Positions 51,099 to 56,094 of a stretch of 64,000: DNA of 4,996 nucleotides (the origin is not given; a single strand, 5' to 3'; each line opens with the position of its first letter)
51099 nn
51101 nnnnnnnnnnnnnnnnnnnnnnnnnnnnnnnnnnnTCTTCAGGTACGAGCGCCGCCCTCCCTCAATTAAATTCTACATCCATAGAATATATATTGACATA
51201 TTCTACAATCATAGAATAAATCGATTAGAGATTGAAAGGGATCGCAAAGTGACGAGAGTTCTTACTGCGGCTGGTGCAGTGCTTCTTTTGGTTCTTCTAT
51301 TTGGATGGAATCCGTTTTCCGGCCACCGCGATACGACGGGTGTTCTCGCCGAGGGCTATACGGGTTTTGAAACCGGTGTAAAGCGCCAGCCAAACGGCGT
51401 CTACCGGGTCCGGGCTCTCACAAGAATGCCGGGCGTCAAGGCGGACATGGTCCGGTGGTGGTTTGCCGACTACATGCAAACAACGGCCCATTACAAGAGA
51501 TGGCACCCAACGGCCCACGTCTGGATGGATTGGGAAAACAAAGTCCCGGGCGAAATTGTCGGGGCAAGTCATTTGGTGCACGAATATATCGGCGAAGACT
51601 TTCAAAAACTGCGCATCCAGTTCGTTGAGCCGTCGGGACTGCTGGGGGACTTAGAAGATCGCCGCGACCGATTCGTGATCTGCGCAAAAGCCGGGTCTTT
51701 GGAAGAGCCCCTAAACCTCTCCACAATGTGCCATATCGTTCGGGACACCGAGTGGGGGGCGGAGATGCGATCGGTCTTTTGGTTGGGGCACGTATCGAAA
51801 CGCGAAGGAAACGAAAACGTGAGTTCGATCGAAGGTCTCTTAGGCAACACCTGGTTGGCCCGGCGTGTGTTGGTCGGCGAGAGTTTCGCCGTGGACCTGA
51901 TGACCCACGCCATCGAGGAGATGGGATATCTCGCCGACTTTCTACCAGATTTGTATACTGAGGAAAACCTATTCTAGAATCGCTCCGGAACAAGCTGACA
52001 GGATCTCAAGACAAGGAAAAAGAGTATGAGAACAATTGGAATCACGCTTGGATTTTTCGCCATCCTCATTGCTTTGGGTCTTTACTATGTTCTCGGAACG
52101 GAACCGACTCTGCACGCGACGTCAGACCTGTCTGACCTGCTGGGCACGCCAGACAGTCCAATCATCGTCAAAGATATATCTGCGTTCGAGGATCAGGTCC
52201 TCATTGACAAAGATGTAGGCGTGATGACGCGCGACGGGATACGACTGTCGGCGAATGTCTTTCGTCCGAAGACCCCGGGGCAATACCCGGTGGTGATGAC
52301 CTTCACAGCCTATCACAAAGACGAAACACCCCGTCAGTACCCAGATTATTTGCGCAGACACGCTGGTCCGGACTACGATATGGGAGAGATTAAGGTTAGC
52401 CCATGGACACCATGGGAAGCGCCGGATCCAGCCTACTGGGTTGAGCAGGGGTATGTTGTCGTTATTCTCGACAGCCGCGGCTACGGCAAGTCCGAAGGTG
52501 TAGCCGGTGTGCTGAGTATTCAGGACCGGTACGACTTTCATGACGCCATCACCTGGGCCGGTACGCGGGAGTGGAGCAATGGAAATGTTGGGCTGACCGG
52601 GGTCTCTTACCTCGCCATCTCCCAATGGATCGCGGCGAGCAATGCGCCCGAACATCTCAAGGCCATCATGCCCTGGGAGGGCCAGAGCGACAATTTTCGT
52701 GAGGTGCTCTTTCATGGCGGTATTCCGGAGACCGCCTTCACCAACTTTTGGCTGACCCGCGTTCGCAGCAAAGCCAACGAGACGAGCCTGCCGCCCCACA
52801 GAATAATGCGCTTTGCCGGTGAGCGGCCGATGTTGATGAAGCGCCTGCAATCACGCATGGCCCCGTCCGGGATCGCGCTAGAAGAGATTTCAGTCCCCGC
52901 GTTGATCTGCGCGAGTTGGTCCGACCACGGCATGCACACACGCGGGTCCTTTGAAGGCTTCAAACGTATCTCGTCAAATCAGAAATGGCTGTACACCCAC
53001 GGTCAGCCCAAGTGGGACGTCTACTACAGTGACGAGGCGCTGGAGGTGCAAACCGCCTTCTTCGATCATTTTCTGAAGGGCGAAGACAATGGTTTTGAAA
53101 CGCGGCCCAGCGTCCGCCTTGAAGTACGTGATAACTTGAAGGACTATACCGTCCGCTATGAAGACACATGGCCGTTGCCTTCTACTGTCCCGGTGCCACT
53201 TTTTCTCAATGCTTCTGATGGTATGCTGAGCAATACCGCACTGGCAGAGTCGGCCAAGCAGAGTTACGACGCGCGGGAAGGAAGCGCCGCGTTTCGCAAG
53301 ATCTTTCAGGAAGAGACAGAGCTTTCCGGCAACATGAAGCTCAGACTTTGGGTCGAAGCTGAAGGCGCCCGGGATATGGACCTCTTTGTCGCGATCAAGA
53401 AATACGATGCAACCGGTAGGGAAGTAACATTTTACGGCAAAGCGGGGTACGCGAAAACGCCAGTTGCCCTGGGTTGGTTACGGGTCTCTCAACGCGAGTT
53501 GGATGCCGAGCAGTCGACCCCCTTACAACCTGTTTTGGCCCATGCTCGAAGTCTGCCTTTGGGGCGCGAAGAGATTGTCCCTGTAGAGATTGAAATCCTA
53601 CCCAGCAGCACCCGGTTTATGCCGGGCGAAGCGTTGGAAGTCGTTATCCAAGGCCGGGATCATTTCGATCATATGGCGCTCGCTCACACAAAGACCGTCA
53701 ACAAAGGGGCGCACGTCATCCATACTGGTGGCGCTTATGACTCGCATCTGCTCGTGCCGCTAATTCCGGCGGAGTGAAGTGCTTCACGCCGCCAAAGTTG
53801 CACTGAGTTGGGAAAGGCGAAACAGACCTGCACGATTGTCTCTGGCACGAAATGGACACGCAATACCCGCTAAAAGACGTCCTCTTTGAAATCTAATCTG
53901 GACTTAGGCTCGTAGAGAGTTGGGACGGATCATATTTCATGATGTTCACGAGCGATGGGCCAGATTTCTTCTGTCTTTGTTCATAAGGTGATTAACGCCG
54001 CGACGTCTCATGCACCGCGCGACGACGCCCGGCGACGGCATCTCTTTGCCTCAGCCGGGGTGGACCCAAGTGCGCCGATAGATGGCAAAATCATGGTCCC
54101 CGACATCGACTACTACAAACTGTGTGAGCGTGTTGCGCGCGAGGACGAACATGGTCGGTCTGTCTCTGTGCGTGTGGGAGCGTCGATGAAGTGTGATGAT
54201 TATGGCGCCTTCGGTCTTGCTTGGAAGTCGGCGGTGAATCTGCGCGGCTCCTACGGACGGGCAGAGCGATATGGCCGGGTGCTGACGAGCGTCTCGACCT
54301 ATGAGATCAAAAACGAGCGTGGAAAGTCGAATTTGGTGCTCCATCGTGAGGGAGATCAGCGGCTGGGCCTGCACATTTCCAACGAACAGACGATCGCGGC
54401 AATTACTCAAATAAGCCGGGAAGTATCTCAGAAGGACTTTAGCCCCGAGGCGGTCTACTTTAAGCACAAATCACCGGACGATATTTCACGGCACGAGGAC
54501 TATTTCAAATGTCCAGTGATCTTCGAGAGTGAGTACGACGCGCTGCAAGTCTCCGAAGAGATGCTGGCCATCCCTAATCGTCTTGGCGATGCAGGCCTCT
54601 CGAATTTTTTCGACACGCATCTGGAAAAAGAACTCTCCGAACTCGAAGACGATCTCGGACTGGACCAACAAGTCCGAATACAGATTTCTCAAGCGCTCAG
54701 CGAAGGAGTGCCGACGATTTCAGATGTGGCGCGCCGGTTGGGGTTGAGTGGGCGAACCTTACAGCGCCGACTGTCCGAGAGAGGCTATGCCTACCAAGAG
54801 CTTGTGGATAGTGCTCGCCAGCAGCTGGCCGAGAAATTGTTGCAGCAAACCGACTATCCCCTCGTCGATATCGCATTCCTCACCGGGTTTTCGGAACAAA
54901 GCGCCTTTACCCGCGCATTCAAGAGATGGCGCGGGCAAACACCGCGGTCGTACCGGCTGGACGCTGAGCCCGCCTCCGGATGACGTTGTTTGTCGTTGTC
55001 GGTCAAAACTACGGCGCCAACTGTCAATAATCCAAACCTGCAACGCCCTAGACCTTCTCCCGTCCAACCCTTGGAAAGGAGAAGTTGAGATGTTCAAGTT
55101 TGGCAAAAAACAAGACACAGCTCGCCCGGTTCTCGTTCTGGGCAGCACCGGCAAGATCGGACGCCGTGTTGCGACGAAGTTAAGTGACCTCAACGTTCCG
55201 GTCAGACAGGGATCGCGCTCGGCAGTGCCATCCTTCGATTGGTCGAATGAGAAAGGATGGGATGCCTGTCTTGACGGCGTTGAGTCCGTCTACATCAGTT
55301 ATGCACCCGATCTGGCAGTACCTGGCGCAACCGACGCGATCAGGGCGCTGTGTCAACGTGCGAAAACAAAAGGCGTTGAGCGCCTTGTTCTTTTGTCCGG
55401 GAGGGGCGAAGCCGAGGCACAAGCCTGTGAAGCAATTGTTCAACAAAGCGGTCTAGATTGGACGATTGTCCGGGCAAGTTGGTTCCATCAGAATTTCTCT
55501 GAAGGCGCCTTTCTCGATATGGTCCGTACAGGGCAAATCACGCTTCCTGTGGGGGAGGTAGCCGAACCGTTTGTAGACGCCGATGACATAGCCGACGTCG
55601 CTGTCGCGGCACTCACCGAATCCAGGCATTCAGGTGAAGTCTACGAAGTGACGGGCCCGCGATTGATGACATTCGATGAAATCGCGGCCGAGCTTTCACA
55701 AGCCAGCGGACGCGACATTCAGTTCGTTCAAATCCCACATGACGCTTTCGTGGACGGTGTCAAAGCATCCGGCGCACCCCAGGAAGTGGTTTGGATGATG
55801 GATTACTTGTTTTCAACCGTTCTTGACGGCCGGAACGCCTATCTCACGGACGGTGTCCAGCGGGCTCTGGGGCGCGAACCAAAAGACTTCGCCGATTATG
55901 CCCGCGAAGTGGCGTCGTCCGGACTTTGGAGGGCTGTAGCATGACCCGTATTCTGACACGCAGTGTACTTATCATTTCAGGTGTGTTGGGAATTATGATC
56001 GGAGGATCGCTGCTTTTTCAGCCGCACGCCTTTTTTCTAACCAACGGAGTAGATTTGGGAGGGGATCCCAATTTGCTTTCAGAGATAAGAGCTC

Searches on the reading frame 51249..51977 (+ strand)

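Call 7: search_protein_families(library=pfam, proteins=[window:51249-51977:+], max_evalue=0.00001)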
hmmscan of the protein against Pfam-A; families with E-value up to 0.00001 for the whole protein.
window:51249-51977:+ (242 aa): 1 family
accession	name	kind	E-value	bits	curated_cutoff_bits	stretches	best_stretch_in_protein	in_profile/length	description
PF18089.7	DAPG_hydrolase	-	7.2e-40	137.4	22.7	1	28-236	6-222/223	DAPG hydrolase PhiG domain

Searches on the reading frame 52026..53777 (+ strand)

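Call 7: search_protein_families(library=pfam, proteins=[window:52026-53777:+], max_evalue=0.00001)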
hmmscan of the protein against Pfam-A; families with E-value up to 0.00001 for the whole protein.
window:52026-53777:+ (583 aa): 2 families
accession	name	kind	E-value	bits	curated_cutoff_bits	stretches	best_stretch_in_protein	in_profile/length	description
PF02129.25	Peptidase_S15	-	1.1e-40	140.5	23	1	70-277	1-192/262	X-Pro dipeptidyl-peptidase (S15 family)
PF08530.16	PepX_C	-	9.6e-32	111.1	22.5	1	355-575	1-216/217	X-Pro dipeptidyl-peptidase C-terminal non-catalytic domain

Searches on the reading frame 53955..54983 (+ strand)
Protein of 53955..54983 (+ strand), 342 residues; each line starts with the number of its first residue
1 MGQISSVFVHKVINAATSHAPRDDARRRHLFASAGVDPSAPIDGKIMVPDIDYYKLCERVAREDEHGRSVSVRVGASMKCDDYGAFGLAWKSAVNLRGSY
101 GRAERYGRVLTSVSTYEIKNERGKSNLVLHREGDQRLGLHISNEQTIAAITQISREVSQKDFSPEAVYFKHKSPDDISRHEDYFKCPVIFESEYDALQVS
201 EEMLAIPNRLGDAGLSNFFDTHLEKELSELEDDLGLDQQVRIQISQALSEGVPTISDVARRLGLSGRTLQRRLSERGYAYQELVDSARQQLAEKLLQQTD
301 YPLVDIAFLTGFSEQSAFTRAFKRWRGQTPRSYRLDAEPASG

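Call 18: search_protein_families(library=pfam, proteins=[window:53955-54983:+], max_evalue=0.00001)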
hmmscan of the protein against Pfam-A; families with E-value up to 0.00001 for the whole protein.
window:53955-54983:+ (342 aa): 3 families
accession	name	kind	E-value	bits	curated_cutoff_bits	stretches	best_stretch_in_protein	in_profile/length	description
PF12625.12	Arabinose_bd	-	2.4e-25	90.2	27.6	1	27-207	4-184/185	Arabinose-binding domain of AraC transcription regulator, N-term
PF12833.13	HTH_18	-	2.8e-20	72.8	33.6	1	258-334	1-78/80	Helix-turn-helix domain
PF00165.29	HTH_AraC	-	1.7e-09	38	26.6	1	296-334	1-41/42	Bacterial regulatory helix-turn-helix proteins, AraC family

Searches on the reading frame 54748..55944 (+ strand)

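Call 18: search_protein_families(library=pfam, proteins=[window:54748-55944:+], max_evalue=0.00001)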
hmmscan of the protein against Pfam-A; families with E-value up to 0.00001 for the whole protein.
window:54748-55944:+ (398 aa): 2 families
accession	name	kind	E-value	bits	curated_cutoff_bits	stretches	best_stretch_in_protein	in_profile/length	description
PF13460.12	NAD_binding_10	-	9.8e-12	45.6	27.2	1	132-291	1-183/184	NAD(P)H-binding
PF05368.20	NmrA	-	1.4e-10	41.7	27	1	228-356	131-265/298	NmrA-like family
